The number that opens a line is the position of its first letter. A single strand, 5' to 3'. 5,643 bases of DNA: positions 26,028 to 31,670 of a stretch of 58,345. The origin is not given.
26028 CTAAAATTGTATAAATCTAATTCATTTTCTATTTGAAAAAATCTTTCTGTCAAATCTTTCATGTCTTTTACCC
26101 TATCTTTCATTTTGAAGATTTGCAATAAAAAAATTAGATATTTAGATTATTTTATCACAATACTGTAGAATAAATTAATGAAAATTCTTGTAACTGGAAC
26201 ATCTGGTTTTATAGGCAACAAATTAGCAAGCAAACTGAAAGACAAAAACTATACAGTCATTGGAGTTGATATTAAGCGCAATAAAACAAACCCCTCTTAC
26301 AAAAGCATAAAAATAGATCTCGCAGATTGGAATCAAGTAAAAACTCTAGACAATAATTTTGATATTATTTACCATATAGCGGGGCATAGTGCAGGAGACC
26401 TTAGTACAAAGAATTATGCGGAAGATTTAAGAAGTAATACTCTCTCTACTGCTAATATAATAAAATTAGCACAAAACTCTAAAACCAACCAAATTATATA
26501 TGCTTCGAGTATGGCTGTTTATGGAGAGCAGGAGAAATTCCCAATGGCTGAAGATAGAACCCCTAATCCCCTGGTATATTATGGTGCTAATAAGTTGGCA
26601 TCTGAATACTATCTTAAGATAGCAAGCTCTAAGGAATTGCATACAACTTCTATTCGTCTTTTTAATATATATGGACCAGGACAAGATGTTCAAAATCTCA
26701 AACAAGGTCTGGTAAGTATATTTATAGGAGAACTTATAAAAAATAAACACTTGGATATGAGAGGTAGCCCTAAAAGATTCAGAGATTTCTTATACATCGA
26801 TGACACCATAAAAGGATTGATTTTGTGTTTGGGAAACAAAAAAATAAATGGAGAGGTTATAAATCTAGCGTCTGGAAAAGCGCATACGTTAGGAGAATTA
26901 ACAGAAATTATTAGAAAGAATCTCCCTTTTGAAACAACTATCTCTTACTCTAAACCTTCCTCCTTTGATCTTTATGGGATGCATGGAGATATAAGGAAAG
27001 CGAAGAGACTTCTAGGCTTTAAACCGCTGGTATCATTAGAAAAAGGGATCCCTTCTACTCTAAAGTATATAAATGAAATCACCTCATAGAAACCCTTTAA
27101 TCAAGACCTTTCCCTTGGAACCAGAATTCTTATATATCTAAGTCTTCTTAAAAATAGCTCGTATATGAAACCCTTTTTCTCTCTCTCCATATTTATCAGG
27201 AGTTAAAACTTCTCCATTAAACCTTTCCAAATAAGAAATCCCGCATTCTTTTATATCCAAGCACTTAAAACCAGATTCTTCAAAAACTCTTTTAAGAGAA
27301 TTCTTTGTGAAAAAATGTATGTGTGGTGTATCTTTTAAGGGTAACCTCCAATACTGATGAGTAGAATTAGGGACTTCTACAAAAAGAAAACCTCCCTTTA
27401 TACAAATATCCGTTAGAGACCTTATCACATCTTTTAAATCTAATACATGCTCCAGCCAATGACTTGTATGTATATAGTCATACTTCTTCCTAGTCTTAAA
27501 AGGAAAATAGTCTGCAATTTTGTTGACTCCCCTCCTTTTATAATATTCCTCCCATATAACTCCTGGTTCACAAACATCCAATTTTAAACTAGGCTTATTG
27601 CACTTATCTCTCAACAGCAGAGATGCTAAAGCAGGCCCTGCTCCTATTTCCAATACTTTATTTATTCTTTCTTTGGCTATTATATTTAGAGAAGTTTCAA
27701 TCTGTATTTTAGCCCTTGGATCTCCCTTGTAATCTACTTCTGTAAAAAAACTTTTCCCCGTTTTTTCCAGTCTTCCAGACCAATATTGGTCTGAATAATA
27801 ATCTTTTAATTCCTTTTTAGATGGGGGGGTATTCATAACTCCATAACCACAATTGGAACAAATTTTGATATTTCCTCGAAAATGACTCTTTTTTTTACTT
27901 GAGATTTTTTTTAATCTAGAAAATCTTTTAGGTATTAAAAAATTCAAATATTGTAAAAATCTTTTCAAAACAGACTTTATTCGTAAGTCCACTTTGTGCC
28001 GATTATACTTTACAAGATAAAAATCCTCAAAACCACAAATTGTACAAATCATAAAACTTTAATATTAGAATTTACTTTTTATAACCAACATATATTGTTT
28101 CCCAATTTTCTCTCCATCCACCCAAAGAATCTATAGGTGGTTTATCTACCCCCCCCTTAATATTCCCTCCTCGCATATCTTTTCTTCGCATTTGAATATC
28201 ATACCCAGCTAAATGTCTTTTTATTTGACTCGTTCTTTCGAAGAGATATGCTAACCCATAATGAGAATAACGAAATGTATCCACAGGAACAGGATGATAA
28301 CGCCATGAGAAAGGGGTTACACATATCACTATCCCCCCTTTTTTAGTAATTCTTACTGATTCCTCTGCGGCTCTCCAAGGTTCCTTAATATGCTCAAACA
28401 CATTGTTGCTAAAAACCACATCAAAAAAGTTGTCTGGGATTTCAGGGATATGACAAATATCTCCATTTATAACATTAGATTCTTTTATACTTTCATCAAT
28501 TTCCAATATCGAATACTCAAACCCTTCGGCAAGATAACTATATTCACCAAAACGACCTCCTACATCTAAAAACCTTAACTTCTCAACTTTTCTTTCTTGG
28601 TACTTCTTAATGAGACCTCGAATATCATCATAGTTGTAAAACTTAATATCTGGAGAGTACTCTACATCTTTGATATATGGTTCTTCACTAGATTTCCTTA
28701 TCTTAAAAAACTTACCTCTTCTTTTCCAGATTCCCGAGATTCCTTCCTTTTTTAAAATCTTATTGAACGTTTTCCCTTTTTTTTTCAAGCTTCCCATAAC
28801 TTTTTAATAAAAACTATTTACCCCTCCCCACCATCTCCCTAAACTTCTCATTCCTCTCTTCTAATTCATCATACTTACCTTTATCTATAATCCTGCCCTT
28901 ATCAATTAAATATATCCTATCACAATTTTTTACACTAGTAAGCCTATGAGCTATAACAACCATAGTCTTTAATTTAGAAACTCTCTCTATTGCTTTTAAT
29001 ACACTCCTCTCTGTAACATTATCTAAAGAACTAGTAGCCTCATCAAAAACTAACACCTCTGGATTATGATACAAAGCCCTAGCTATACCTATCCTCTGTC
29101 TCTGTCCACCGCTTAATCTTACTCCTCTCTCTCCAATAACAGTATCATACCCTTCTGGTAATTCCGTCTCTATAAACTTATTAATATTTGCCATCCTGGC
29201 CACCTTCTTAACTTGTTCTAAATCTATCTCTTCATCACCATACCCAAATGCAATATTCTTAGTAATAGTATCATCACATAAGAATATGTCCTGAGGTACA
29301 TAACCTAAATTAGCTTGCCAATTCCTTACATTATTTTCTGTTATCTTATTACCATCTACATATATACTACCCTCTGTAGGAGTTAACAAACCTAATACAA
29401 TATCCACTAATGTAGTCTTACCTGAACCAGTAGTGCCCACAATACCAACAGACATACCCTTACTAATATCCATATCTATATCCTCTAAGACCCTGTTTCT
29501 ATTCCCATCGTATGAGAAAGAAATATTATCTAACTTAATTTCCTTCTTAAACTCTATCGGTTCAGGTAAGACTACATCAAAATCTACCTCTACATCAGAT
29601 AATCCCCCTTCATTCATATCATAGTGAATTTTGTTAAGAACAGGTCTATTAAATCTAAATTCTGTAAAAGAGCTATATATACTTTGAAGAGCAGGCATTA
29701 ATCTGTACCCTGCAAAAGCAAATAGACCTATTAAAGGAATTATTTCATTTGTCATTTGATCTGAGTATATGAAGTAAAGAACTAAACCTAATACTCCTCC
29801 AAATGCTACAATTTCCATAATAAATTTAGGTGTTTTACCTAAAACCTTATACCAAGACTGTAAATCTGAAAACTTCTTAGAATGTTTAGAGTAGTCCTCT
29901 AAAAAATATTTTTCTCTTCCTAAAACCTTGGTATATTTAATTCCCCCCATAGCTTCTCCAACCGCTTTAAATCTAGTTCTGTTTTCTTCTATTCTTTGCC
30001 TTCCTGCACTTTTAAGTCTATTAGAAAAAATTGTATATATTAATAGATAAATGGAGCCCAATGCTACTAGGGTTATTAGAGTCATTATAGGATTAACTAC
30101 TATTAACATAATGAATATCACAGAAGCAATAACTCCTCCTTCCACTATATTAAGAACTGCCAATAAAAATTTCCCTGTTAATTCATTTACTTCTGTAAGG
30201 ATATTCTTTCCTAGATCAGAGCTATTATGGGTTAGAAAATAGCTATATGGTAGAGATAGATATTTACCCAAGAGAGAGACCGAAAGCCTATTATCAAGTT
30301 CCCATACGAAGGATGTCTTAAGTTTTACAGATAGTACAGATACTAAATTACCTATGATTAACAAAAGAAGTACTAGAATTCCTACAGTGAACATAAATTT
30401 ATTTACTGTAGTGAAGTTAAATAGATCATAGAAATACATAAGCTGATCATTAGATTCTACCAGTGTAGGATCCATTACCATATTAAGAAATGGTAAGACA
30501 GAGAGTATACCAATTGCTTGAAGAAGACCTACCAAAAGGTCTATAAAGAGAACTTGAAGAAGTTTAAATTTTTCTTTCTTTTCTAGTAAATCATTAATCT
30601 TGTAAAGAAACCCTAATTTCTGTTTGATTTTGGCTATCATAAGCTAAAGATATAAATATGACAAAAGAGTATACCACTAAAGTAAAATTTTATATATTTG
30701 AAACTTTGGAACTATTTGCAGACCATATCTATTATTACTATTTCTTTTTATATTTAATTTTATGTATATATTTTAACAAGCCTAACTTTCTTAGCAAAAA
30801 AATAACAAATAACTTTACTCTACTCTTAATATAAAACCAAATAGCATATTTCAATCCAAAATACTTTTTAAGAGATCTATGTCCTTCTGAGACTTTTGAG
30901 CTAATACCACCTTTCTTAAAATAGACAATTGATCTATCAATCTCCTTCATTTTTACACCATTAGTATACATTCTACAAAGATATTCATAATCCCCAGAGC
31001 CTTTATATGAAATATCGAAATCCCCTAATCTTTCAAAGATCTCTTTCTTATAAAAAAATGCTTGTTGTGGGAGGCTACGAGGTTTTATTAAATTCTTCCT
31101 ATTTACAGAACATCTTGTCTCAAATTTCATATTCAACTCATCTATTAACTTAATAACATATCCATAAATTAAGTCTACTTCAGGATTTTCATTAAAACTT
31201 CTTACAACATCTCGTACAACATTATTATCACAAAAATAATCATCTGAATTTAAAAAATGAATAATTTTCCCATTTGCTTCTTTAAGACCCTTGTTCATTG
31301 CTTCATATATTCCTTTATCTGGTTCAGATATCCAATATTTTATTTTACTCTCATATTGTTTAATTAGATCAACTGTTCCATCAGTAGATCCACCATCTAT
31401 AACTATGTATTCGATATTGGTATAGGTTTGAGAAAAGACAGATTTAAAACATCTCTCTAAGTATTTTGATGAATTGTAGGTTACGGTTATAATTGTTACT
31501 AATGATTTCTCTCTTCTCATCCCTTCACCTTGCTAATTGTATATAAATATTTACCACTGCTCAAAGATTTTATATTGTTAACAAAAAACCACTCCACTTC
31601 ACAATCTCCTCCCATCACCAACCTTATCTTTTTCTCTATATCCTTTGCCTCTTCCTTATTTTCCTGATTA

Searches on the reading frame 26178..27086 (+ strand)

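Call 79: search_protein_families(library=pfam, proteins=[window:26178-27086:+], max_evalue=0.00001)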
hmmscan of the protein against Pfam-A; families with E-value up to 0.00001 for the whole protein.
window:26178-27086:+ (303 aa): 7 families
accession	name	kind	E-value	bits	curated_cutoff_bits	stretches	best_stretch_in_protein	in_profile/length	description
PF01370.27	Epimerase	-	2.7e-42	145.3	20.9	1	3-231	1-240/240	NAD dependent epimerase/dehydratase family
PF16363.11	GDP_Man_Dehyd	-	5.6e-34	118.5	27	1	4-292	1-330/332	GDP-mannose 4,6 dehydratase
PF04321.23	RmlD_sub_bind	-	9.6e-18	64.7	27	1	1-166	1-153/287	RmlD substrate binding domain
PF01073.25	3Beta_HSD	-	2.2e-14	53.6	22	1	4-215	1-226/280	3-beta hydroxysteroid dehydrogenase/isomerase family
PF07993.18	NAD_binding_4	-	5.3e-10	39.3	20.1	1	53-166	81-209/258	Male sterility protein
PF02719.21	Polysacc_synt_2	-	5.7e-09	36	20.2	1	3-245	1-243/293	Polysaccharide biosynthesis protein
PF13460.12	NAD_binding_10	-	5.3e-07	30.1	27.2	1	7-147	1-132/184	NAD(P)H-binding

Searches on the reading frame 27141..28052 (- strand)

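Call 79: search_protein_families(library=pfam, proteins=[window:27141-28052:-], max_evalue=0.00001)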
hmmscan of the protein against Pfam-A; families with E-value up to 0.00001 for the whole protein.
window:27141-28052:- (304 aa): 1 family
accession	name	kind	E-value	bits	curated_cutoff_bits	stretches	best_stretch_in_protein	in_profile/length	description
PF13489.12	Methyltransf_23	-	2.3e-17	63.6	27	1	128-265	21-162/164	Methyltransferase domain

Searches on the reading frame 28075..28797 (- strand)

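Call 79: search_protein_families(library=pfam, proteins=[window:28075-28797:-], max_evalue=0.00001)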
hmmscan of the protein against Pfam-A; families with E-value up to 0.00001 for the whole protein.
window:28075-28797:- (241 aa): 2 families
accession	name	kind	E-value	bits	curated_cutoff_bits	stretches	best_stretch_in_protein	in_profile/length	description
PF08241.18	Methyltransf_11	-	1.4e-12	48.5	21.2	1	106-159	40-95/95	Methyltransferase domain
PF13489.12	Methyltransf_23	-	1.2e-07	32.1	27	1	59-176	9-133/164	Methyltransferase domain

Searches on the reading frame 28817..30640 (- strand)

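Call 79: search_protein_families(library=pfam, proteins=[window:28817-30640:-], max_evalue=0.00001)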
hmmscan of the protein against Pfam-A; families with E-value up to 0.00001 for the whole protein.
window:28817-30640:- (608 aa): 3 families
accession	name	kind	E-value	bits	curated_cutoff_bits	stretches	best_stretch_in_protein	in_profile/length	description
PF00005.33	ABC_tran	-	5.6e-31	108.4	25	1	385-537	1-137/137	ABC transporter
PF00664.28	ABC_membrane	-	2.3e-13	50.9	28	1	63-275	37-231/274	ABC transporter transmembrane region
PF02463.25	SMC_N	-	1e-07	32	40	0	387-579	17-211/220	RecF/RecN/SMC N terminal domain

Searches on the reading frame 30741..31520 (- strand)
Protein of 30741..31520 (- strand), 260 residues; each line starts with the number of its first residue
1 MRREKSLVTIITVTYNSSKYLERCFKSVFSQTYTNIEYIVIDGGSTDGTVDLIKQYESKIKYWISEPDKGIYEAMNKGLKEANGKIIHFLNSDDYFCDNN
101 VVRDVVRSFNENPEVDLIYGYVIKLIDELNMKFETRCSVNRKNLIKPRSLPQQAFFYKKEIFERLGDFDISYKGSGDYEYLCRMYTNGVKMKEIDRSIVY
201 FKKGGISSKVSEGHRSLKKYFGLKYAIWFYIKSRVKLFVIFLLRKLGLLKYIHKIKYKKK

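Call 79: search_protein_families(library=pfam, proteins=[window:30741-31520:-], max_evalue=0.00001)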
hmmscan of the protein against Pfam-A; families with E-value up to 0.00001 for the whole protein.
window:30741-31520:- (260 aa): 2 families
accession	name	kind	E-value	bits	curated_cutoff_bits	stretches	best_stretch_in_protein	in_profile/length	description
PF00535.33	Glycos_transf_2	-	1.5e-28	100.3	23.3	1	9-136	1-130/168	Glycosyl transferase family 2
PF10111.15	Glyco_tranf_2_2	-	3.2e-11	43.7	27.3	1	19-203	12-218/276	Glycosyltransferase like family 2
